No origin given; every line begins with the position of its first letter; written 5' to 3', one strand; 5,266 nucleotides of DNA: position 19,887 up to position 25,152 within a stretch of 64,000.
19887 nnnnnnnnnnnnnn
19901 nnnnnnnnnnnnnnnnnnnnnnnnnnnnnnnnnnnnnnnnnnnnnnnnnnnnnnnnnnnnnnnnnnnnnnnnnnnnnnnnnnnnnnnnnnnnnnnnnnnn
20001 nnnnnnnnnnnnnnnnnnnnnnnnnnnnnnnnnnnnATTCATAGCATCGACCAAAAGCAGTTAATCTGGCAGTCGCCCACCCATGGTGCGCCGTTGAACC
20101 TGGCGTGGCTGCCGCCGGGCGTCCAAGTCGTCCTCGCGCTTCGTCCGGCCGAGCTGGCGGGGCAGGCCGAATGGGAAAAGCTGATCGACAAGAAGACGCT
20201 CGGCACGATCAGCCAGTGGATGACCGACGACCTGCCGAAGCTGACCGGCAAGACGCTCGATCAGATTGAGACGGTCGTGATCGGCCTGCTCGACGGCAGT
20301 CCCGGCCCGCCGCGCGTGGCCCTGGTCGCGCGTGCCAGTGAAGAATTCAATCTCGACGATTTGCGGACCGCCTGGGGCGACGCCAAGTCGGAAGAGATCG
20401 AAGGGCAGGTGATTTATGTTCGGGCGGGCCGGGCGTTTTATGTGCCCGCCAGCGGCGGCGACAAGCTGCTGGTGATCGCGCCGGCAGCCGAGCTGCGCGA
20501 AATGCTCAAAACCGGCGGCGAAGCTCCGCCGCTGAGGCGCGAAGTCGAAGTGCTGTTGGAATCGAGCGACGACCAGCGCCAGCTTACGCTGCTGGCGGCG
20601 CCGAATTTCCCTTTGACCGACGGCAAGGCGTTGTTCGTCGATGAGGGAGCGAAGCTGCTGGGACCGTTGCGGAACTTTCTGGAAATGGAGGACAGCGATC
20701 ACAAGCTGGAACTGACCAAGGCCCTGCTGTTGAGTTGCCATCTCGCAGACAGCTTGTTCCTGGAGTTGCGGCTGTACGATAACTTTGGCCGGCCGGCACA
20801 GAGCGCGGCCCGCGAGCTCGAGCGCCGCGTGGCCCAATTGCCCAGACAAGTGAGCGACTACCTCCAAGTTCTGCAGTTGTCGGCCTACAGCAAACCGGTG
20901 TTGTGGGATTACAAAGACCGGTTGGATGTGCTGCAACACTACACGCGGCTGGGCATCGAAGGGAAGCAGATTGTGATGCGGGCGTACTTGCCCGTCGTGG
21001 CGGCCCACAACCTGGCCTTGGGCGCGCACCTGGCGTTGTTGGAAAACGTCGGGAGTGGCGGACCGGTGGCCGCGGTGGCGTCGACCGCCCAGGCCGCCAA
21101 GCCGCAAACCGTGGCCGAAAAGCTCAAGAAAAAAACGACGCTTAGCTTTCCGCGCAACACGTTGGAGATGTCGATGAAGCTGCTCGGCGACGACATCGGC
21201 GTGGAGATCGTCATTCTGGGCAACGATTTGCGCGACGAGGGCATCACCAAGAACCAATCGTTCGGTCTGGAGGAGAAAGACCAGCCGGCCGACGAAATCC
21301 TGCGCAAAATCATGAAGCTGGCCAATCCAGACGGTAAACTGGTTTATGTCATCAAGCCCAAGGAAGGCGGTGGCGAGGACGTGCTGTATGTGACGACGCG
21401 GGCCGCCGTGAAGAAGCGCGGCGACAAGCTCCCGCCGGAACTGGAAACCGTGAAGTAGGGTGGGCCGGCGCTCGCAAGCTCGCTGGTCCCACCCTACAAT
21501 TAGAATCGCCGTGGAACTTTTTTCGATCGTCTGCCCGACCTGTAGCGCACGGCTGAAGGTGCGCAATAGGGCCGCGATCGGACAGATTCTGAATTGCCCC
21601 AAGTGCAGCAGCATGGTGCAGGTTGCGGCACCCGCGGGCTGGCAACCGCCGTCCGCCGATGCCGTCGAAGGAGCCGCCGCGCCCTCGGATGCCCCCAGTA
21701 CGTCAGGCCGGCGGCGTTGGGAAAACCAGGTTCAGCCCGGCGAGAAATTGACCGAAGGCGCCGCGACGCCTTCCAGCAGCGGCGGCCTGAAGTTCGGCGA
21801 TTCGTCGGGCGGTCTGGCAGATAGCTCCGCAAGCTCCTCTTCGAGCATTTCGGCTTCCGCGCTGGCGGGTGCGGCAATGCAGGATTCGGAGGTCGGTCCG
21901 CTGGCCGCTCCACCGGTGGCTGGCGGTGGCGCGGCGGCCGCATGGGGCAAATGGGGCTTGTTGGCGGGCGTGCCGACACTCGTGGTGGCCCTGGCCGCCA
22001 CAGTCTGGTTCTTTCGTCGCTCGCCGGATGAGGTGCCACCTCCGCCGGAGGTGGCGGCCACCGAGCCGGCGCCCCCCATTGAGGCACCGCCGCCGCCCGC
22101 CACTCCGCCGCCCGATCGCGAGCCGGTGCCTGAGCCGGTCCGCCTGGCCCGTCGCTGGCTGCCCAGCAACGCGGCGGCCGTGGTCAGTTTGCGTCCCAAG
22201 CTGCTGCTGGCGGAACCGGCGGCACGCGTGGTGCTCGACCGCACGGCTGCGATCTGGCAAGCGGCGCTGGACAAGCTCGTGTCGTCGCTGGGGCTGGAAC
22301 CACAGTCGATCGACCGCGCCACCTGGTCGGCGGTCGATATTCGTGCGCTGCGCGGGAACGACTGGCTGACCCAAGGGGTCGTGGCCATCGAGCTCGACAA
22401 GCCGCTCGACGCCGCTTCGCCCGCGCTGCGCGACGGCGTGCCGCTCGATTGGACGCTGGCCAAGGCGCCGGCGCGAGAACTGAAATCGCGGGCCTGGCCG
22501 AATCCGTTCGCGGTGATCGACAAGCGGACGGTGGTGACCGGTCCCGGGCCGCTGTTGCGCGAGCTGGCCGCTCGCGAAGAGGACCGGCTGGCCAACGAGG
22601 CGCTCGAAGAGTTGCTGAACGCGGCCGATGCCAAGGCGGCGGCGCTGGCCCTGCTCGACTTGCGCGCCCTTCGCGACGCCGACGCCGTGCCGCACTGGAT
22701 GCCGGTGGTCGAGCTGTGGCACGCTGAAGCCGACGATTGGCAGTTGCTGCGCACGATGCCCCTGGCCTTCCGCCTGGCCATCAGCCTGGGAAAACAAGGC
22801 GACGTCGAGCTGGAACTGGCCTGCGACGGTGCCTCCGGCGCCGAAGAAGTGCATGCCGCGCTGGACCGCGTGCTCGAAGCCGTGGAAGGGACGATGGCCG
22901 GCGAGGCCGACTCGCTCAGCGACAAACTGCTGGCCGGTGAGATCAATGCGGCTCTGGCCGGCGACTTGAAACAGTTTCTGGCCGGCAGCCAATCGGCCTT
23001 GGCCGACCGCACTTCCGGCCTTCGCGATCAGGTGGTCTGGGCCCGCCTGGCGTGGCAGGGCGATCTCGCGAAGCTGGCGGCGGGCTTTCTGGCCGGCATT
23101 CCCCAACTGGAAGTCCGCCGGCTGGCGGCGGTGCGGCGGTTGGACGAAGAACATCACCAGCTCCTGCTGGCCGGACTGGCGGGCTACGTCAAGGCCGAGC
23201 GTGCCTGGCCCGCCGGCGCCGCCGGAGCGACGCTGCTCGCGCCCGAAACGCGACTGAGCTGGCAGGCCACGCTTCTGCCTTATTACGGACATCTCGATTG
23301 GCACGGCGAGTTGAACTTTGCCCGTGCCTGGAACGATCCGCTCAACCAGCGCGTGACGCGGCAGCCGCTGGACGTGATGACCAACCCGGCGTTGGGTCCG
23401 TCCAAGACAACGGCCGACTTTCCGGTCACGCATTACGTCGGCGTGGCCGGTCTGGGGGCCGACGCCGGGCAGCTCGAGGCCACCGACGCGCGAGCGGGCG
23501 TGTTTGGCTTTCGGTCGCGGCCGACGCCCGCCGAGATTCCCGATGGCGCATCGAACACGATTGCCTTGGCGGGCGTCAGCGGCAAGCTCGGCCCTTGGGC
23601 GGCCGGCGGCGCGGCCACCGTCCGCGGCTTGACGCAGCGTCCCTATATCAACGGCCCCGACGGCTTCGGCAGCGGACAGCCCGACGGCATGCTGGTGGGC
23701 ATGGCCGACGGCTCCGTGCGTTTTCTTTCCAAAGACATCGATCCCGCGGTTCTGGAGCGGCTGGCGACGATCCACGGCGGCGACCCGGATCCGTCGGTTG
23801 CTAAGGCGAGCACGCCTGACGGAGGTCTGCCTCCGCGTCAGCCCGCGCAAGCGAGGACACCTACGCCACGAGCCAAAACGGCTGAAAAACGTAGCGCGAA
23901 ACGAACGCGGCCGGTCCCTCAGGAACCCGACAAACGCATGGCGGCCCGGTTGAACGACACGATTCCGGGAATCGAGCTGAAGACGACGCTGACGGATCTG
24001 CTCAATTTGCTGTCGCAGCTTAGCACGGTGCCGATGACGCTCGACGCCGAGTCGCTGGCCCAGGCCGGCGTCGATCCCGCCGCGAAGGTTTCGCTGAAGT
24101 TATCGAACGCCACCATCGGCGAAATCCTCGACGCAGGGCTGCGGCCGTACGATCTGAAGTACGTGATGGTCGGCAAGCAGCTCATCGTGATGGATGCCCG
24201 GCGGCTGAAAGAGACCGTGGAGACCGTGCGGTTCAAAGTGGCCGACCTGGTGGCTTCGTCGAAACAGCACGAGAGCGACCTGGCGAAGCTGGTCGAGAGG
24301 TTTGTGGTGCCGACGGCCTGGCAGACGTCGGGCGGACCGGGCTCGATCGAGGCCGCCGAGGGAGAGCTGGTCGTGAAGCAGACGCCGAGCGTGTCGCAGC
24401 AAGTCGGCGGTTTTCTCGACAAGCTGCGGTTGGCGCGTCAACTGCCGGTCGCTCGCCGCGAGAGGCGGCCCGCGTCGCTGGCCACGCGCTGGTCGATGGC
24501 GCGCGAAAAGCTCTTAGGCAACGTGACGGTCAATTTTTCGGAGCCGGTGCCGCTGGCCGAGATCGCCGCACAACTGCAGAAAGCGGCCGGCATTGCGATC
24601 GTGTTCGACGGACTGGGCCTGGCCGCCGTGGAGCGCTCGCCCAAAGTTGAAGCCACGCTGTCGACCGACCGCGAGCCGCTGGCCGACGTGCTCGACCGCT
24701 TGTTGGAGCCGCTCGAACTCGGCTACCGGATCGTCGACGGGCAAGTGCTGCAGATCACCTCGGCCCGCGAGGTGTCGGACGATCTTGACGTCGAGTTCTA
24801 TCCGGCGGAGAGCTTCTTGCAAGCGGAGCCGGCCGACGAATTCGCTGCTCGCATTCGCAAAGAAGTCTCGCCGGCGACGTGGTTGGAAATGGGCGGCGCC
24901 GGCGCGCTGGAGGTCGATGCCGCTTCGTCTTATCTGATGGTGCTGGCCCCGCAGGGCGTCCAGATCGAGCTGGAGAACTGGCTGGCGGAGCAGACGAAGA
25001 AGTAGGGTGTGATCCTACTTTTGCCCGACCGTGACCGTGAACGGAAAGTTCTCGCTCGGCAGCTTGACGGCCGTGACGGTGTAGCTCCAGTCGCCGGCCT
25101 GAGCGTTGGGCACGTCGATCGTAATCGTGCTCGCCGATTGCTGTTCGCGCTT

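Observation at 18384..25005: Tandem single-pass membrane giants: a dead-kinase protein followed by a zinc-ribbon/DUF1559 protein with matching periplasmic and STN-like modules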

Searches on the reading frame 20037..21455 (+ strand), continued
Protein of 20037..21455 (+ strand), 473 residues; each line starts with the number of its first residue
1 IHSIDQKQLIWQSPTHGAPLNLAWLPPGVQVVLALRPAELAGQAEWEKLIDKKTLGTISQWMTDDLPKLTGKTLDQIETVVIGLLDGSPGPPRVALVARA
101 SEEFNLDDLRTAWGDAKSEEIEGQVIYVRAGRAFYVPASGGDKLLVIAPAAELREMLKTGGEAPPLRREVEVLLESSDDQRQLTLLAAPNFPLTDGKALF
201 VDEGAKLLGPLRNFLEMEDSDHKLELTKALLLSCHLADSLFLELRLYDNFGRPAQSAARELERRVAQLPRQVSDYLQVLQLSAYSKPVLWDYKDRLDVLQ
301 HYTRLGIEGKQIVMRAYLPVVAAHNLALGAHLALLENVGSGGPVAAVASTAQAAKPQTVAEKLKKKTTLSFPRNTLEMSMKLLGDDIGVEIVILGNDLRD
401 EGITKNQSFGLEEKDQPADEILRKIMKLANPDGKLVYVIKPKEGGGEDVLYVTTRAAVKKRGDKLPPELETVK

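Call 74: fold_search(model_id=the predicted structure, library=viral)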
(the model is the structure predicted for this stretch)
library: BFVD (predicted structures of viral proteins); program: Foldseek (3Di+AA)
matches with E <= 10: 527; with E <= 0.001: 0
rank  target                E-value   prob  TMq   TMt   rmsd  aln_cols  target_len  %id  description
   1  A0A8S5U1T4            1.5e-03  1.00  0.17  0.19  18.0       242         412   12  43 kDa tail protein [Siphoviridae sp. ctdHi7]
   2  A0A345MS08            5.9e-03  1.00  0.15  0.17  11.7       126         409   15  (no name in the UniProt tables at hand)
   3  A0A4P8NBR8            7.4e-03  0.84  0.15  0.17  13.7       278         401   10  Uncharacterized protein [Rheinheimera phage vB_RspM_Barba29S]
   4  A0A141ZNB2            9.8e-03  0.07  0.09  0.05  21.1       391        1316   10  (no name in the UniProt tables at hand)
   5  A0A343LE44            1.1e-02  0.63  0.15  0.16  21.5       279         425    9  Late control protein D [Leptospira phage LE3]
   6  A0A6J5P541            1.6e-02  0.94  0.16  0.19  17.6       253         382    6  Uncharacterized protein [uncultured Caudovirales phage]
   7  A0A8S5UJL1            1.7e-02  0.87  0.17  0.29  17.1       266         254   12  43 kDa tail protein [Siphoviridae sp. ct3gT1]
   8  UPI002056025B         1.9e-02  0.66  0.13  0.13  15.6       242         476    8  (no name look-up for this kind of identifier)
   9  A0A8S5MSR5            2.7e-02  0.06  0.07  0.10  19.2       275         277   10  Uncharacterized protein [Siphoviridae sp. ctD6g5]
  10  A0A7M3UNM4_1          3.1e-02  0.08  0.10  0.06  23.5       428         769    7  Uncharacterized protein [Pyramimonas orientalis virus 01B]
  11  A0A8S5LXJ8            3.3e-02  0.80  0.17  0.21  18.5       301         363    8  Type VI secretion system component [Myoviridae sp. ctZgq1]
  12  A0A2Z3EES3            3.3e-02  0.18  0.16  0.14  22.4       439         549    8  (no name in the UniProt tables at hand)
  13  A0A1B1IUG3            5.8e-02  0.77  0.15  0.27  17.3       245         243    7  (no name in the UniProt tables at hand)
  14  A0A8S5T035            6.4e-02  0.05  0.10  0.08  24.9       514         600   10  Uncharacterized protein [Myoviridae sp. ctWb16]
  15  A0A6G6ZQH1            6.4e-02  0.04  0.10  0.06  23.2       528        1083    8  (no name in the UniProt tables at hand)
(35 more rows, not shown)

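Call 76: search_solved_structures(query=A1, max_evalue=1)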
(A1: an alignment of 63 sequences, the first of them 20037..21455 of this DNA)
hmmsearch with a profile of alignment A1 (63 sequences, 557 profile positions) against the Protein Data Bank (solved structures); distinct sequences matched with E-value up to 1: 2.
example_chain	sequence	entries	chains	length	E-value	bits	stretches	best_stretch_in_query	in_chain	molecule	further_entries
8g7z_C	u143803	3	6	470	0.35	12.4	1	16-95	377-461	Neurexin-1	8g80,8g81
8g7y_C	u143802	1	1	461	0.74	11.3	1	16-91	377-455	Neurexin-1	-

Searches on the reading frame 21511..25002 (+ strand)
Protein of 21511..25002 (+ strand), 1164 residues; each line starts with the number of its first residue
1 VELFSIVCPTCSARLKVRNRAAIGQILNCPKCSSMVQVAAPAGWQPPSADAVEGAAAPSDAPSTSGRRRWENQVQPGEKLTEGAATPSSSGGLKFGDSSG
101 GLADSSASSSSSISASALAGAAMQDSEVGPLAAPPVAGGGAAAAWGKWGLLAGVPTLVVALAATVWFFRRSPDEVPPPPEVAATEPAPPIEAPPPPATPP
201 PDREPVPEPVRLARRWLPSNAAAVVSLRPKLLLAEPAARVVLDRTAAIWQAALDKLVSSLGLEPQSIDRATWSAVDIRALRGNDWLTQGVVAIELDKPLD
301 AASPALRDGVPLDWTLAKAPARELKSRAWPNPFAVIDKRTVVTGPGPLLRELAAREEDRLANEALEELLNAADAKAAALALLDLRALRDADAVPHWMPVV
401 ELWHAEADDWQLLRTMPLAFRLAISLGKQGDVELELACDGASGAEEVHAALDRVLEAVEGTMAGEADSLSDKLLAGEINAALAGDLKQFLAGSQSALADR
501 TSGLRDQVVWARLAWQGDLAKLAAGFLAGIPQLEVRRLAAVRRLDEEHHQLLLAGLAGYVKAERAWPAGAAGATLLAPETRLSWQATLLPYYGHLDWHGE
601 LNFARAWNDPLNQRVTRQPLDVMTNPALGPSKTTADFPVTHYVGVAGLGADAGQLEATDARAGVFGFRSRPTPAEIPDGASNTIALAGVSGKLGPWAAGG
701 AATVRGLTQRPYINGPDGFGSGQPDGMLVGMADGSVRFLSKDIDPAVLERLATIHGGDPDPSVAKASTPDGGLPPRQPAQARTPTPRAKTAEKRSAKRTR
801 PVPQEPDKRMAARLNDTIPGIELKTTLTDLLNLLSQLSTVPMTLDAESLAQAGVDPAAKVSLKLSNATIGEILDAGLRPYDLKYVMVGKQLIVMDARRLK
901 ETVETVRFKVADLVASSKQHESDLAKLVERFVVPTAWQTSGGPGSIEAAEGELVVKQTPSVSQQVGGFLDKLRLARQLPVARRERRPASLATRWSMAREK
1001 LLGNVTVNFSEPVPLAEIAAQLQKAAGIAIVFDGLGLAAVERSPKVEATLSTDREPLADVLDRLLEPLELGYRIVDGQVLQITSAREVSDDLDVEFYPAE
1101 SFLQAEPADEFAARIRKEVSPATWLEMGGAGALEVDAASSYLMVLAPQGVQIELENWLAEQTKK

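Call 8: search_protein_families(library=pfam, proteins=[window:21511-25002:+], max_evalue=1)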
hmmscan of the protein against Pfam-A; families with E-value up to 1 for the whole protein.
window:21511-25002:+ (1164 aa): 8 families
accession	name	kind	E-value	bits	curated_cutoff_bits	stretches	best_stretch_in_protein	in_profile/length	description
PF07596.16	SBP_bac_10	-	3.7e-15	57.1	23.3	2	555-687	22-172/268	Protein of unknown function (DUF1559)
PF07660.19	STN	-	6.9e-08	32.6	28.4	2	854-894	10-50/52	Secretin and TonB N terminus short domain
PF21344.3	Zn_ribbon_LysW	-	0.0005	20.1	27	1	8-32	3-27/46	Alpha-aminoadipate carrier protein LysW-like, globular domain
PF07690.21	MFS_1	-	0.017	14.5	33.4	1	128-190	132-188/347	Major Facilitator Superfamily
PF14205.11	Cys_rich_KTR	-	0.1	12.9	25.5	1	6-34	4-35/54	Cysteine-rich KTR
PF12773.13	DZR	-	0.16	12.6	27.3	1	6-39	13-37/45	Double zinc ribbon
PF18863.6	AbiJ_NTD4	-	0.23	12.4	34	1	1057-1088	112-143/152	AbiJ N-terminal domain 4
PF13453.11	Zn_ribbon_TFIIB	-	0.41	10.5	22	1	8-32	2-25/41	Transcription factor zinc-finger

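Call 9: search_protein_families(library=ncbifam, proteins=[window:21511-25002:+], max_evalue=1)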
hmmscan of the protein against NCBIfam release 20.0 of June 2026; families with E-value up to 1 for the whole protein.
window:21511-25002:+ (1164 aa): 4 families
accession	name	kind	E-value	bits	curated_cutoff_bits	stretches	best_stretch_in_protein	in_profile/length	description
TIGR04294.2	pre_pil_HX9DG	domain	0.0013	18.5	19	1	724-740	6-22/22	H-X9-DG-CTERM domain-containing protein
NF041070.1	carrier_LysW_Arch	domain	0.0073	16.3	75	1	6-40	3-37/57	alpha-aminoadipate/glutamate carrier protein LysW/ArgW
NF041912.1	HVO_0758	equivalog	0.31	11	70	1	6-34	21-50/55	HVO_0758 family zinc finger protein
NF038384.1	zinc_YnfU_fam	subfamily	0.56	9.8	36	0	4-35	15-47/52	YnfU family zinc-binding protein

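Call 75: search_solved_structures(query=window:21511-25002:+, max_evalue=1)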
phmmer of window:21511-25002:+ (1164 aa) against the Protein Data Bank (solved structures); distinct sequences matched with E-value up to 1: 0.

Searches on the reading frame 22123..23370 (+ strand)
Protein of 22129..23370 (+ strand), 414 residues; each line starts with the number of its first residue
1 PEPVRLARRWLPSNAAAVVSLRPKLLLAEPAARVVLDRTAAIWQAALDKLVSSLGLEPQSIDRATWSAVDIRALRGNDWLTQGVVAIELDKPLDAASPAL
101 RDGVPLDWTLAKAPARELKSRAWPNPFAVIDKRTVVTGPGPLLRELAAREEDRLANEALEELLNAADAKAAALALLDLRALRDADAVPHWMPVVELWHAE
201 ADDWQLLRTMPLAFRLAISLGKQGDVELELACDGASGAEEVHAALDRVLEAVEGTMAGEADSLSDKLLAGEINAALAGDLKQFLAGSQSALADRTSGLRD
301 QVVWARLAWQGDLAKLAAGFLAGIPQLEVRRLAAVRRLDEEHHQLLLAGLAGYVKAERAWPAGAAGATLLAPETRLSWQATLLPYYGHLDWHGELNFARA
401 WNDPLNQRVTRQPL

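Call 22: find_homologous_proteins(query=window:22129-23370:+)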
Query seq(414 aa) (414 aa): 3 proteins with E <= 0.001 among 8000 candidates.
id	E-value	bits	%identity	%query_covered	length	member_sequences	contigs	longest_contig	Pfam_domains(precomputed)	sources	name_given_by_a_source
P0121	7.1e-167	574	63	100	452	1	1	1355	-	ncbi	ncbi:MAG: hypothetical protein ACREHD_20840, partial [Pirellulales bacterium]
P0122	1.3e-117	412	50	100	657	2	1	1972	PF07596.17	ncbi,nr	ncbi:MAG TPA: DUF1559 domain-containing protein, partial [Pirellulales bacterium]|nr:DUF1559 domain-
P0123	5.9e-32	130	76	20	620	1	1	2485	PF07596.17,PF07660.20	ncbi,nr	ncbi:MAG TPA: DUF1559 domain-containing protein, partial [Pirellulales bacterium]|nr:DUF1559 domain-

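Call 30: search_protein_representatives(protein=window:22123-23190:+)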
Query: 356 residues. Proteins with E-value up to 0.001 (for the whole library): 143; up to 1e-10: 108; up to 1e-30: 27. The best 143 are listed.
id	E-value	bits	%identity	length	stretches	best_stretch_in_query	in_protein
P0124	2.7e-143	494.0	66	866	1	2-356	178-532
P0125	1.6e-125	435.6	60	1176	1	4-356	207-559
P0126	1.7e-77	277.6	45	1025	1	3-355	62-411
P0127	3.7e-73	263.4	41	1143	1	5-355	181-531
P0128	1.7e-72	261.3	44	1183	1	1-355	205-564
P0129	7.0e-71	255.9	40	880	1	2-355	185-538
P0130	1.6e-67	244.8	41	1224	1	3-355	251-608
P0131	8.6e-58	212.9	39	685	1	1-327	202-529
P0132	7.8e-47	176.8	46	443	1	144-355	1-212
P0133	7.9e-47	176.8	37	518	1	3-355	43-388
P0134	6.1e-43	164.0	36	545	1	3-355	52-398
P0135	6.9e-42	160.6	35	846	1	3-354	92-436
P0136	2.1e-41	159.0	36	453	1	38-355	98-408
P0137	1.4e-40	156.3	36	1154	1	3-355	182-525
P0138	7.3e-36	140.8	35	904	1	5-355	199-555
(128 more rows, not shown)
